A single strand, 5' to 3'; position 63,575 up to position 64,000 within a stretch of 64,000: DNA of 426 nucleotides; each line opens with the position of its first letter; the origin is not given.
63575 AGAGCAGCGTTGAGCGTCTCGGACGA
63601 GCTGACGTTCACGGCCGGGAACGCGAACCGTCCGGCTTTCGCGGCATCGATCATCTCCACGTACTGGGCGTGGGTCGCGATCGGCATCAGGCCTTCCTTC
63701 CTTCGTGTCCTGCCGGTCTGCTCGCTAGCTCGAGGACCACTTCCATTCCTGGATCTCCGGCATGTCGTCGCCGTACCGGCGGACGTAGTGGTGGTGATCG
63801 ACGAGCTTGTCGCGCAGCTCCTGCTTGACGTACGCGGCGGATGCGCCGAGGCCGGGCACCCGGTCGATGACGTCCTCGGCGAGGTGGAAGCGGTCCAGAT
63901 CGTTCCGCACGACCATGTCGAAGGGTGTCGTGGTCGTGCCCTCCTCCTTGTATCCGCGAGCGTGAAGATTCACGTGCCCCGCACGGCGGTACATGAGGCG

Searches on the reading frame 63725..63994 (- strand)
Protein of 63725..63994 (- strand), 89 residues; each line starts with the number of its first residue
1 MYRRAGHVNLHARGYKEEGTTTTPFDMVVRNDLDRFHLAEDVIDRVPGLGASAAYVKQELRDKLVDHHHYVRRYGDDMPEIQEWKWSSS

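Call 43: search_protein_families(library=pfam, proteins=[window:63725-63994:-], max_evalue=0.001)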
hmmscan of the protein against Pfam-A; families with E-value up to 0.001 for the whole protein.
window:63725-63994:- (89 aa): 1 family
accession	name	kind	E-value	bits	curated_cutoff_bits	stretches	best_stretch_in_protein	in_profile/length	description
PF09363.15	XFP_C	-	3.5e-31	108.7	23.4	1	1-86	117-202/202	XFP C-terminal domain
